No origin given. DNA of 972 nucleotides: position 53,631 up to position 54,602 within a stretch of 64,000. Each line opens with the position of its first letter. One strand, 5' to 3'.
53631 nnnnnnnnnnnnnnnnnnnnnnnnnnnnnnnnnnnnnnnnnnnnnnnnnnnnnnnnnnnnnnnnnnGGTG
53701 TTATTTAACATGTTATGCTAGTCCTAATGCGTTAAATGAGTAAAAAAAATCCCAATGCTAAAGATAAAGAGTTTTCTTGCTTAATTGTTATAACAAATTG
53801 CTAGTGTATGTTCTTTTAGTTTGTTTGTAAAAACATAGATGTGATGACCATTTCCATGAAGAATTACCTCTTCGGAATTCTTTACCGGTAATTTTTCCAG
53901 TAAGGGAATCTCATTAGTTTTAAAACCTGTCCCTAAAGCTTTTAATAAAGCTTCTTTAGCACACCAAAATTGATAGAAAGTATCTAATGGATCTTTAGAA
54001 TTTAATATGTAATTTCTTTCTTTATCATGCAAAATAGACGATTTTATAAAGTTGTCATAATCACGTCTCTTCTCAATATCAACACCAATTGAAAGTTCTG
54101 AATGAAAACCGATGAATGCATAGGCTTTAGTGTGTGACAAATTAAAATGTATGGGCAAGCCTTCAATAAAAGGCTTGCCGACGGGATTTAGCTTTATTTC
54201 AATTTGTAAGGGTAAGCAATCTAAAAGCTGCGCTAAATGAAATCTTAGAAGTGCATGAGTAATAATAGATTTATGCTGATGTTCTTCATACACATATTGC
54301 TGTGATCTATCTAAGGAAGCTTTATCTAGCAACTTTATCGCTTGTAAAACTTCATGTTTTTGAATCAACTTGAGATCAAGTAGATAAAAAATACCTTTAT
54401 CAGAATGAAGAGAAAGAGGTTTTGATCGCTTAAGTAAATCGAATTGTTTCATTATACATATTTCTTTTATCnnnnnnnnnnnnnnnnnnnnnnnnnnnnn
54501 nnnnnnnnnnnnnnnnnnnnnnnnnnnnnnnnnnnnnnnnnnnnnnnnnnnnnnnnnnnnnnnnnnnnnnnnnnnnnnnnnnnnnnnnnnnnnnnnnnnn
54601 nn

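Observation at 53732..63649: Compact hybrid NRPS-PKS island (PPTase / KS-AT*-T-TE / C'-A-T / MFS) bracketed by IS scars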

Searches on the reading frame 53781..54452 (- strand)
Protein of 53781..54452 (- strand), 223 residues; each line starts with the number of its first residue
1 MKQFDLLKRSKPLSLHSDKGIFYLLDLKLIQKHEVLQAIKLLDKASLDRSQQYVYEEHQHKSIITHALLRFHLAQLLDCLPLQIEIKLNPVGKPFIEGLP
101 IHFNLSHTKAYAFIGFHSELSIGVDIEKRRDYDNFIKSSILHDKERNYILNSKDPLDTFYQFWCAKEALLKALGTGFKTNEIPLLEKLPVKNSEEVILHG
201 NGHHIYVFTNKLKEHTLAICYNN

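Call 3: search_protein_families(library=pfam, proteins=[window:53781-54452:-])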
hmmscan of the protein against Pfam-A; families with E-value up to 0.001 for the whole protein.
window:53781-54452:- (223 aa): 2 families
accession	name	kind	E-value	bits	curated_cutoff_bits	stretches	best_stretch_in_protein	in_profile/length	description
PF01648.25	ACPS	-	3.2e-15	56.5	25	1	121-220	1-111/111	4'-phosphopantetheinyl transferase superfamily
PF22624.1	AASDHPPT_N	-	2.6e-07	31.3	27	1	32-114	7-95/100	4'-phosphopantetheinyl transferase, N-terminal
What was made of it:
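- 53781..54452 (-): Sfp-type 4'-phosphopantetheinyl transferase, 223 aa. Pfam ACPS and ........_N (call 3).
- Checked: PPTase, 53781-54452 (-): Pfam ACPS 3.2e-15 and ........_N 2.6e-07 (call 3).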

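Call 4: search_protein_families(library=ncbifam, proteins=[window:53781-54452:-])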
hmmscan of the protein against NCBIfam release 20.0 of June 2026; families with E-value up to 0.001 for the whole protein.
window:53781-54452:- (223 aa): 4 families
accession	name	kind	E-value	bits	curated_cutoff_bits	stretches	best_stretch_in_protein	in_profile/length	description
NF042922.1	4PPT_HetI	equivalog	4.1e-18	65.5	370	1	10-179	9-185/235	4'-phosphopantetheinyl transferase HetI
NF047349.1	4PPT_AusB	equivalog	7.3e-14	51.7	225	1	49-178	28-153/205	aureusimine biosynthesis 4'-phosphopantetheinyl transferase AusB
TIGR00556.1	pantethn_trn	domain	7.5e-09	35.8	45.35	1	120-214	3-100/128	phosphopantetheine--protein transferase domain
NF007676.0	PRK10351.1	equivalog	6.2e-08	32.5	174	1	73-175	41-145/195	4'-phosphopantetheinyl transferase AcpT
